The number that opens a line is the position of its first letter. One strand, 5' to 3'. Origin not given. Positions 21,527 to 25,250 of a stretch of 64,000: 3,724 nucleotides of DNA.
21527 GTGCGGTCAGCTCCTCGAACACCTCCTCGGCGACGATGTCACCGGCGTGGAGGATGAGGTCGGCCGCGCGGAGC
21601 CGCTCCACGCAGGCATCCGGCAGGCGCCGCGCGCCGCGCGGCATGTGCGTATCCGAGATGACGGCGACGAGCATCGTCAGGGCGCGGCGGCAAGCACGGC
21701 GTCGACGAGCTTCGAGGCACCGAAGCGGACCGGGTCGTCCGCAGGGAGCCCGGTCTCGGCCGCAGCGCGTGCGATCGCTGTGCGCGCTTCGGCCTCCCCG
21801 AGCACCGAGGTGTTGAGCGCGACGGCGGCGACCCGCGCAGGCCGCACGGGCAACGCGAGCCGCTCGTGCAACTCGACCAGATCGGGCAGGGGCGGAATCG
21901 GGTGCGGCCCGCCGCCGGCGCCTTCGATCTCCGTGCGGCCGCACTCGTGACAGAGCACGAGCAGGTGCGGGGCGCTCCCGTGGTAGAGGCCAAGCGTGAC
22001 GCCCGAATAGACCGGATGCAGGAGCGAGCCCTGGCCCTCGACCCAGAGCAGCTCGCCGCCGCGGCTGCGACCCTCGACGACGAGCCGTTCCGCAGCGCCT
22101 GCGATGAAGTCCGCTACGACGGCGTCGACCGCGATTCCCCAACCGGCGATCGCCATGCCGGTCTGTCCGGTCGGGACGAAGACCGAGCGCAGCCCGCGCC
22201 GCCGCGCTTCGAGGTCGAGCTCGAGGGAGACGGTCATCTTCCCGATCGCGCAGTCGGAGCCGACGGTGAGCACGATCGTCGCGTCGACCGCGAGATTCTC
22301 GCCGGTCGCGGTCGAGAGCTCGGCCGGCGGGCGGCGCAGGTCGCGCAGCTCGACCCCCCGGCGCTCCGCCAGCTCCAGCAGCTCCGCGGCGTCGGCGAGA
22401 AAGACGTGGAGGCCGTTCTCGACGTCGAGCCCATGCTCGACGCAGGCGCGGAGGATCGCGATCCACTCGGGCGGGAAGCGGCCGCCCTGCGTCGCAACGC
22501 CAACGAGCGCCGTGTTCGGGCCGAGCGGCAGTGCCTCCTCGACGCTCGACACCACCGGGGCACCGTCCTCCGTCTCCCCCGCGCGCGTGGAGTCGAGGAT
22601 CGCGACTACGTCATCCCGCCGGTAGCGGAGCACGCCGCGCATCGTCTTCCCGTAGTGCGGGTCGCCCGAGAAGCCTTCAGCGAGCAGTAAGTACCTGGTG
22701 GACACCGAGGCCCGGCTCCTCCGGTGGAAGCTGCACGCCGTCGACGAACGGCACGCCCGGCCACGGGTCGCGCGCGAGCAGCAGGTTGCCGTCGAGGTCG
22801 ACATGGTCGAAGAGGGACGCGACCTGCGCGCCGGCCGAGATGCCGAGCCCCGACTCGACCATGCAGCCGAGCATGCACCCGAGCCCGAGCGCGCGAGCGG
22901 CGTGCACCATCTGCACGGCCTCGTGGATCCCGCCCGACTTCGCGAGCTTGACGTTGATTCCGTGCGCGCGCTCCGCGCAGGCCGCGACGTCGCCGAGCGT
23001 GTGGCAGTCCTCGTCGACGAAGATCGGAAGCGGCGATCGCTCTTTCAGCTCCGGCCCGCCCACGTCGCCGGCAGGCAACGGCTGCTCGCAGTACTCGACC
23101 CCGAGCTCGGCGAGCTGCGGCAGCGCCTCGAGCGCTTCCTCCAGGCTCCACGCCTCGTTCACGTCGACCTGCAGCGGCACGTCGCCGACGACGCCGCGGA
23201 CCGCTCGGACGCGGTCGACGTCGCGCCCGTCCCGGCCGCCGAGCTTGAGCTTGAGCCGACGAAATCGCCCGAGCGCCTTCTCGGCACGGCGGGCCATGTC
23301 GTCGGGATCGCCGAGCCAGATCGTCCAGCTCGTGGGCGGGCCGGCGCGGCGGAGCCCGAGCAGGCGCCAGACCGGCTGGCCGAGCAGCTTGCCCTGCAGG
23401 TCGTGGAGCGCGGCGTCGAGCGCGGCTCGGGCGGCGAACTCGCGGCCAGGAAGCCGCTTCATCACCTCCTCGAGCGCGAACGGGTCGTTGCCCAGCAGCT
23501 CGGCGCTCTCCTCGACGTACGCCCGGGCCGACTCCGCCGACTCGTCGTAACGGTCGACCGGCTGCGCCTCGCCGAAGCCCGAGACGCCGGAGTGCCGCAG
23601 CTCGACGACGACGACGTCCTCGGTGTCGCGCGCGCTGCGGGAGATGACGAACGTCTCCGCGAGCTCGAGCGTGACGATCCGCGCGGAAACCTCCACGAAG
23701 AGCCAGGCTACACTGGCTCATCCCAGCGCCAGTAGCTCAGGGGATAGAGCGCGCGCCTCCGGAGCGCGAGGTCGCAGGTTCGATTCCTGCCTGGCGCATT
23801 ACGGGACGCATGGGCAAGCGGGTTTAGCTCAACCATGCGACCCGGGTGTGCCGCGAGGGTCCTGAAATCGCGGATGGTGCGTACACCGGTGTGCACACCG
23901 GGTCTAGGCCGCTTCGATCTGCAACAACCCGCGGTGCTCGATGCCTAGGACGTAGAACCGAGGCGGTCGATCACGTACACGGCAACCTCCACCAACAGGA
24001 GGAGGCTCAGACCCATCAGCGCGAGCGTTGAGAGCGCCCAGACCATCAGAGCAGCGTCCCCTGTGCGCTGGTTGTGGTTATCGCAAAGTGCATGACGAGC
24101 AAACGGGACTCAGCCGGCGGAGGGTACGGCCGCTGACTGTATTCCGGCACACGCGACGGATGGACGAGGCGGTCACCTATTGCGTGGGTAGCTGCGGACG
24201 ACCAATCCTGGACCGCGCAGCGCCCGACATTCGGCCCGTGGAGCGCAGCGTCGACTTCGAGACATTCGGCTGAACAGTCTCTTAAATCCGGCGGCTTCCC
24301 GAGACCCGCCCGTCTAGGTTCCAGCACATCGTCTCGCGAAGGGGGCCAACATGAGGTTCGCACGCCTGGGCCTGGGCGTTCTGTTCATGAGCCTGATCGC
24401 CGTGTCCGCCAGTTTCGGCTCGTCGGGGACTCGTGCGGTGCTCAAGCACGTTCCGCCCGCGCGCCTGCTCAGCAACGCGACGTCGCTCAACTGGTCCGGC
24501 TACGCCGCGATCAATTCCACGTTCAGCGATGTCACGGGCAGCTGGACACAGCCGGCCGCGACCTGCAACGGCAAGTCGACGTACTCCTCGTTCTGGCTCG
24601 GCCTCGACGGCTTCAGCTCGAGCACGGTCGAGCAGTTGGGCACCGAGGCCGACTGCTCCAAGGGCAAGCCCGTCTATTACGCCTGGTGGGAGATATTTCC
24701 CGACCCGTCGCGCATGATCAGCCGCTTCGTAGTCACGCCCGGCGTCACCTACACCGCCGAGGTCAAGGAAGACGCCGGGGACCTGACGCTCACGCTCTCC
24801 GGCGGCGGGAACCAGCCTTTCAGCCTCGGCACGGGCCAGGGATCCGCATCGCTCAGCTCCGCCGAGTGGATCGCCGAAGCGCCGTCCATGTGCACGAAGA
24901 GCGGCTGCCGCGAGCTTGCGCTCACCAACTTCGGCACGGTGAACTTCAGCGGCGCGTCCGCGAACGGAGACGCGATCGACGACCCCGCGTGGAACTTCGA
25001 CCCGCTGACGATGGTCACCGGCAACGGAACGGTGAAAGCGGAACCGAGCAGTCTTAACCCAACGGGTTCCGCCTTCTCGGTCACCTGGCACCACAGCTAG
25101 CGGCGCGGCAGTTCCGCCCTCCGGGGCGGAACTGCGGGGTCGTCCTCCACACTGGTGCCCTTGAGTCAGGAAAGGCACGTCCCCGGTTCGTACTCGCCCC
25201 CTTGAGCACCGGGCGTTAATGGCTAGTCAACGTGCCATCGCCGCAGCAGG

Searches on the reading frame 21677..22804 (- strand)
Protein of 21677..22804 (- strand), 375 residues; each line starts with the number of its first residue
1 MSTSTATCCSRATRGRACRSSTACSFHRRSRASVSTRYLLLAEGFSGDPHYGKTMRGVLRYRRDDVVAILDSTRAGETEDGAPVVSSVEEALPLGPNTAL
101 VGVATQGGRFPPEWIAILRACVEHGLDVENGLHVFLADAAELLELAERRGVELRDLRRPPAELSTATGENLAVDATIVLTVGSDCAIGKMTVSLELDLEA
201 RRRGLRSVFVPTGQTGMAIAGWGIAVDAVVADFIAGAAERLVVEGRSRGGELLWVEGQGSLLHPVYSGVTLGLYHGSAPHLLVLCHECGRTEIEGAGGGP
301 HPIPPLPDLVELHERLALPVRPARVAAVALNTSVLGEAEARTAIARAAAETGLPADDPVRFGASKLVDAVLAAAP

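Call 12: search_protein_families(library=pfam, max_evalue=0.00001, proteins=[window:21677-22804:-])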
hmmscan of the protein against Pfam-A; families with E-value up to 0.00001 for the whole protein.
window:21677-22804:- (375 aa): 2 families
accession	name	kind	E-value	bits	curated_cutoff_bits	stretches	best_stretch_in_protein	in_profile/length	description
PF07755.17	DUF1611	-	9.4e-67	224.7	25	1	165-367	2-201/201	Domain of unknown function (DUF1611_C) P-loop domain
PF17396.8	DUF1611_N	-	1.2e-22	80.4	22.6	1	77-159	14-95/95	Domain of unknown function (DUF1611_N) Rossmann-like domain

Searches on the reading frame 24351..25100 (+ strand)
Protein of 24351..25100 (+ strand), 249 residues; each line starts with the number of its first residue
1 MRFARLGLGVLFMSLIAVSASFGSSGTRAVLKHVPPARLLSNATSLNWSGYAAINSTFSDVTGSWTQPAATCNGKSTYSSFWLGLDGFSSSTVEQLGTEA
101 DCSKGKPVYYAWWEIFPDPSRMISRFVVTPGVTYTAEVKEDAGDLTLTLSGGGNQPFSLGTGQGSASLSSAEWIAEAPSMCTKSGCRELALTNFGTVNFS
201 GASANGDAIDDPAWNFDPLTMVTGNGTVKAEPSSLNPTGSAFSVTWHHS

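Call 12: search_protein_families(library=pfam, max_evalue=0.00001, proteins=[window:24351-25100:+])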
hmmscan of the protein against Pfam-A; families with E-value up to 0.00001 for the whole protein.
window:24351-25100:+ (249 aa): 1 family
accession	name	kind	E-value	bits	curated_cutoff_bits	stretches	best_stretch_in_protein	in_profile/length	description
PF01828.24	Peptidase_A4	-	1.2e-25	90.7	22.3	1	47-209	2-172/206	Peptidase A4 family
